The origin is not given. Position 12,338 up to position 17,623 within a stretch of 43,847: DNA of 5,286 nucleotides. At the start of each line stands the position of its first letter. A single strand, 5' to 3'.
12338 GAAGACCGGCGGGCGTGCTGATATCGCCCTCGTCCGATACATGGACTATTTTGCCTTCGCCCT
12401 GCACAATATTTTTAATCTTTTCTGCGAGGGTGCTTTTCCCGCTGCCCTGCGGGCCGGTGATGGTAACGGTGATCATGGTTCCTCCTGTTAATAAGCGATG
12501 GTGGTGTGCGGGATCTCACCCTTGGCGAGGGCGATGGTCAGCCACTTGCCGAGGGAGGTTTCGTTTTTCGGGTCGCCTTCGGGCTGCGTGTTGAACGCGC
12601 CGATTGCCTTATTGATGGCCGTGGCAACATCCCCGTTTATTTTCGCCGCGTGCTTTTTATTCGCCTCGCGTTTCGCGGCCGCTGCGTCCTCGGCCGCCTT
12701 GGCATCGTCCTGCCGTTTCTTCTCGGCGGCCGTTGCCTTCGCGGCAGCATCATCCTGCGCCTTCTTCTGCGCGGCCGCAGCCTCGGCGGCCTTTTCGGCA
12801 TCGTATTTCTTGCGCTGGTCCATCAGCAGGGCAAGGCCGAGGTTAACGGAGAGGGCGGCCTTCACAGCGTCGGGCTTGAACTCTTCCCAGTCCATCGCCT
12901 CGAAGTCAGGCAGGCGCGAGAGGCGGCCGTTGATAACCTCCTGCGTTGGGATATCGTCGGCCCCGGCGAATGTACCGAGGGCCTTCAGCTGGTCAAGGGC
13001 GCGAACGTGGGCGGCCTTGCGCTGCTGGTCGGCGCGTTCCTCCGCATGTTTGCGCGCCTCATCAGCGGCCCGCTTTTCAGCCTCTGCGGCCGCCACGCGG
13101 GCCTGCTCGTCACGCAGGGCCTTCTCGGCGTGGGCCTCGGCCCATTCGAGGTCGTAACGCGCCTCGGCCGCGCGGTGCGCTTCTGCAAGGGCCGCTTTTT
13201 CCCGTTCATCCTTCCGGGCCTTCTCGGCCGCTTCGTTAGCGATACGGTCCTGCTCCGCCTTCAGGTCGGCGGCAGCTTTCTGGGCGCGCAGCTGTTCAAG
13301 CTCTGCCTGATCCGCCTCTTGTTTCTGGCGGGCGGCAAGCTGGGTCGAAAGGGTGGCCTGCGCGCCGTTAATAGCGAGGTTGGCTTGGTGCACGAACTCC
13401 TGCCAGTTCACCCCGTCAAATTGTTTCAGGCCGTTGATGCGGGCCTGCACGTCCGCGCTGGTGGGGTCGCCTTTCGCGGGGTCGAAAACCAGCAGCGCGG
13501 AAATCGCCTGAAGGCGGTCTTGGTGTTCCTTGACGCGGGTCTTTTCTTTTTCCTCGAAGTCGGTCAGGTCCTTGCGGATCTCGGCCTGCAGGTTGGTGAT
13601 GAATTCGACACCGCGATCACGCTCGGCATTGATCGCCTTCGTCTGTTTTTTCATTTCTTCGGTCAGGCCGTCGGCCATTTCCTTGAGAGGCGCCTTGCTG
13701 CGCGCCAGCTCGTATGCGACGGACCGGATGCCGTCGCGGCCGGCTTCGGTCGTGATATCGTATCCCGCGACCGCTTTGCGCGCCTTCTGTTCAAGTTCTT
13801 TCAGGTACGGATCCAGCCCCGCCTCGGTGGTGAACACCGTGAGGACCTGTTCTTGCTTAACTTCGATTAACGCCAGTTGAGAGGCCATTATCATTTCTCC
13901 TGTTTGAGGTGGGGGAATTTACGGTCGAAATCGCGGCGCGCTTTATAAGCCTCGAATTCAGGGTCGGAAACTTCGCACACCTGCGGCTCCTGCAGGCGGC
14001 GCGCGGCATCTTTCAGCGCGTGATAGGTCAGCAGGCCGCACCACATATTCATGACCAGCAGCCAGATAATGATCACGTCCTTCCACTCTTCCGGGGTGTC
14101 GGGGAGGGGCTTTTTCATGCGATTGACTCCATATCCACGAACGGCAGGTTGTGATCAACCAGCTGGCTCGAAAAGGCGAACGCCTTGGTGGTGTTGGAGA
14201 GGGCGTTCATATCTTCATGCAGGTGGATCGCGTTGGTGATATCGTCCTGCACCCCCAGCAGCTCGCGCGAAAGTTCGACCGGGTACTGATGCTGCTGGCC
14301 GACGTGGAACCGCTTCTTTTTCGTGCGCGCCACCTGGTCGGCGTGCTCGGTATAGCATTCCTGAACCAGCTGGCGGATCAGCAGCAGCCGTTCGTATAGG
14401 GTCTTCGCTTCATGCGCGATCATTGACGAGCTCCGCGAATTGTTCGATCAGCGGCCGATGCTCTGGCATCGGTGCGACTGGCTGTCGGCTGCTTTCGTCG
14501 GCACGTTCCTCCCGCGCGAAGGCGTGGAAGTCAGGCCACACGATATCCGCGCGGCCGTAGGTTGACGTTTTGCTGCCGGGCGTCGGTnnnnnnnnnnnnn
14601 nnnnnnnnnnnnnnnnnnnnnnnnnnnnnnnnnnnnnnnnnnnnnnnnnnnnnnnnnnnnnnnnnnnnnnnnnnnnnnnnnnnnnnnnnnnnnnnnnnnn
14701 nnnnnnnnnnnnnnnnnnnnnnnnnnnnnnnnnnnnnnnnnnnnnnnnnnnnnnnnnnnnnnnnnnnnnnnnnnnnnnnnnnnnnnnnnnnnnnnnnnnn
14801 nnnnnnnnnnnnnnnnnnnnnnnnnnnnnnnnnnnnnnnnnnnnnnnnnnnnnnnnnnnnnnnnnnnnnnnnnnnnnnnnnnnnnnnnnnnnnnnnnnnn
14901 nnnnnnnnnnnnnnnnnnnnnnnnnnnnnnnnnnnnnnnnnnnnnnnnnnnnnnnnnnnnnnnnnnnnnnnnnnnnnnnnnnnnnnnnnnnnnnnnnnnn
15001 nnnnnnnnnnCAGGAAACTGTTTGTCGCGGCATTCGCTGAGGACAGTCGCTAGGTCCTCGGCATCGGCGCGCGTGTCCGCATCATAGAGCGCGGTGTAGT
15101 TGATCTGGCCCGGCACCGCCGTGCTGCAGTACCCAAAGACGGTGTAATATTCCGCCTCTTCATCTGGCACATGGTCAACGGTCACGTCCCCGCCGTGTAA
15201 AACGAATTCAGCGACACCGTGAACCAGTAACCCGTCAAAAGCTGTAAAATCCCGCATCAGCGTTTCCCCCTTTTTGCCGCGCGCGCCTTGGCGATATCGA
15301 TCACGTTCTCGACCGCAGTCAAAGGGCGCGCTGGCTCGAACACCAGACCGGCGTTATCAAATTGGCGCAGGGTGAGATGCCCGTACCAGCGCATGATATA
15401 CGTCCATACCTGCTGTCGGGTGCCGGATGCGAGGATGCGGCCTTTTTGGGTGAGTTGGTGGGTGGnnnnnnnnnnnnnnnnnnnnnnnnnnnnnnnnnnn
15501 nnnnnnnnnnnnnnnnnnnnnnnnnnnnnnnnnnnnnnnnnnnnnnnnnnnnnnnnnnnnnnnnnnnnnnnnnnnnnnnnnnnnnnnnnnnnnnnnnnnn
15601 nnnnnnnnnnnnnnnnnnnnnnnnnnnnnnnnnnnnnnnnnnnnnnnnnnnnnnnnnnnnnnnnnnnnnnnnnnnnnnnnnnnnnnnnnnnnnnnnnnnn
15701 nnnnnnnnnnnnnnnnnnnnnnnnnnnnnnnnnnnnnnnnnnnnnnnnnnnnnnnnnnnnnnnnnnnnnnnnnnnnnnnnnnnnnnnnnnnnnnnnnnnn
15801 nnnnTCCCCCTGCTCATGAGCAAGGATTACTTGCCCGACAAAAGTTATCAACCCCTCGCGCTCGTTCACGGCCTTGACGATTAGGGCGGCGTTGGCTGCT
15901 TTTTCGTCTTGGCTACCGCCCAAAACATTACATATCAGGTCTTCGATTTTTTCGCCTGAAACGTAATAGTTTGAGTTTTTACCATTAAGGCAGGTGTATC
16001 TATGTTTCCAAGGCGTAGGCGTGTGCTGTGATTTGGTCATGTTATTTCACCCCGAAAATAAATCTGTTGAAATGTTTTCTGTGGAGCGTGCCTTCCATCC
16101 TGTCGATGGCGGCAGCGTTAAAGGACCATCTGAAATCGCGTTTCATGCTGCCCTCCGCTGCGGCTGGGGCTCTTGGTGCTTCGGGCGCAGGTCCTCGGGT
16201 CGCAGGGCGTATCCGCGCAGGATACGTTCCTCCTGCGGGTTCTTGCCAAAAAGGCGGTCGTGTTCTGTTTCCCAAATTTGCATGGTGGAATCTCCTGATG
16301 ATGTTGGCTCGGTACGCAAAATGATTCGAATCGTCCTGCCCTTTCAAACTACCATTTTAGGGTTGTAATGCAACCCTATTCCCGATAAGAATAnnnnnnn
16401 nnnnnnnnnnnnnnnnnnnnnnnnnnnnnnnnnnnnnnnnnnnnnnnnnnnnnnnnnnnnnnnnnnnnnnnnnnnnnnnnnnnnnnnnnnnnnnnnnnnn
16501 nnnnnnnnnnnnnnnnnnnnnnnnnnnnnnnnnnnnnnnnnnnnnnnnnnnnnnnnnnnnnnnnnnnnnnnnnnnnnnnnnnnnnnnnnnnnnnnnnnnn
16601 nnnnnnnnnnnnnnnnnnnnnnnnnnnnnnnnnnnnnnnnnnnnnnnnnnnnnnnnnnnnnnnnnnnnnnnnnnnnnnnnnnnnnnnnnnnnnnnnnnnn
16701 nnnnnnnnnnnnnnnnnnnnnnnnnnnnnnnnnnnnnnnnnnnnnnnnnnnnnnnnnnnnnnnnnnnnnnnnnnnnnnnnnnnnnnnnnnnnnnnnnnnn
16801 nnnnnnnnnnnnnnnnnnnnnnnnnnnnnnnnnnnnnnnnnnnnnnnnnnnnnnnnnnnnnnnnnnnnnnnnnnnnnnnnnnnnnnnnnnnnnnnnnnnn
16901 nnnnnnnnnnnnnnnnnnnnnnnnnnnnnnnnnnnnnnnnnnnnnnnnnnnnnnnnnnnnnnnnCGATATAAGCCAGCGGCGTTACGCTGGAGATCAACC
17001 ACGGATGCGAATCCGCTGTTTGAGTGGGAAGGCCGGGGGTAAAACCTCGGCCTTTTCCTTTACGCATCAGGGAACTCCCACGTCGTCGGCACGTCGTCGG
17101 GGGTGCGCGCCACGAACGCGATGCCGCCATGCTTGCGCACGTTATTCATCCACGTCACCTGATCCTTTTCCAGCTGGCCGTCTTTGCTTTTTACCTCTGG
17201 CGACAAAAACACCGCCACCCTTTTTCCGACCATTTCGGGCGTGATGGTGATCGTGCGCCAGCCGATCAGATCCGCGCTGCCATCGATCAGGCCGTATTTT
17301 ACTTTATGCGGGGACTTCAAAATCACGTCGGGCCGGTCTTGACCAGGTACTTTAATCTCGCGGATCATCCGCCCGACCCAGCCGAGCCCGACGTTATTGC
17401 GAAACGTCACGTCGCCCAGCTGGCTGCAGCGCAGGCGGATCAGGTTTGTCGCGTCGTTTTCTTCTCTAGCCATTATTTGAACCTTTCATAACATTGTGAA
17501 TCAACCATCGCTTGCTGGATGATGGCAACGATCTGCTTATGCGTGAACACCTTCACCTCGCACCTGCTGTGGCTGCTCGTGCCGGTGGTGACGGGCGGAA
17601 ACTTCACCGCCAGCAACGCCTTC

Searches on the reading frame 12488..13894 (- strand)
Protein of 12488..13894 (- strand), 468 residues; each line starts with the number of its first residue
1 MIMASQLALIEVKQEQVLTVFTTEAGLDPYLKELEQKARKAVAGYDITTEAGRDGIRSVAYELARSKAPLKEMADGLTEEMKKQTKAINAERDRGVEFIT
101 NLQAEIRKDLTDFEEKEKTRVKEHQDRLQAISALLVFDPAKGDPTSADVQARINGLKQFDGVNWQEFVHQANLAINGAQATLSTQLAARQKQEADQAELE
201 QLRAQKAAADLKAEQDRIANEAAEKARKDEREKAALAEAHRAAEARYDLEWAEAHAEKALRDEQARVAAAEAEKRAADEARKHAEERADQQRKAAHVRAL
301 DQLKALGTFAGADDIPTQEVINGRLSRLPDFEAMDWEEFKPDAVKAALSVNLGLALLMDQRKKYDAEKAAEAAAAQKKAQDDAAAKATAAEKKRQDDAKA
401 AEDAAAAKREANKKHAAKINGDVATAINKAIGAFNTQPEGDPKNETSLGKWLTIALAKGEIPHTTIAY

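Call 10: search_protein_families(library=pfam, proteins=[window:12488-13894:-], max_evalue=0.001)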
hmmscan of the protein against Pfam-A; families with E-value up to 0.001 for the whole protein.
window:12488-13894:- (468 aa): 0 families

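Call 13: search_protein_families(library=phrogs, proteins=[window:12488-13894:-], max_evalue=0.001)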
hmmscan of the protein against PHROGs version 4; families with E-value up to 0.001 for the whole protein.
window:12488-13894:- (468 aa): 2 families
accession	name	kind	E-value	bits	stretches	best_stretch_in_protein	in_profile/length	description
phrog_1376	-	unknown function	1.6e-53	183.2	2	3-296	3-298/362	-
phrog_17211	-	unknown function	8.9e-12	46.2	1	9-117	7-113/116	-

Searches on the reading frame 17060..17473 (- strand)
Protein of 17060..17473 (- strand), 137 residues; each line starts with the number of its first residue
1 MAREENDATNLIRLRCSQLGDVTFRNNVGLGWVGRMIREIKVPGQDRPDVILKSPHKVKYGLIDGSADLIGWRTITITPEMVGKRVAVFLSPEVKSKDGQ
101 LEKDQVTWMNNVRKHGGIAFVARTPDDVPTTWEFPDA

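Call 73: search_protein_families(library=phrogs, proteins=[window:17060-17473:-], max_evalue=0.0001)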
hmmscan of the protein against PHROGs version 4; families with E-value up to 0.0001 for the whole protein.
window:17060-17473:- (137 aa): 2 families
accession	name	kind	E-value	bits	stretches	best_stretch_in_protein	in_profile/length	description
phrog_93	-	DNA, RNA and nucleotide metabolism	3.2e-11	43.6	1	3-128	352-434/613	endonuclease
phrog_5702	-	DNA, RNA and nucleotide metabolism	2.5e-06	28.4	1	93-128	24-59/70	Holliday junction resolvase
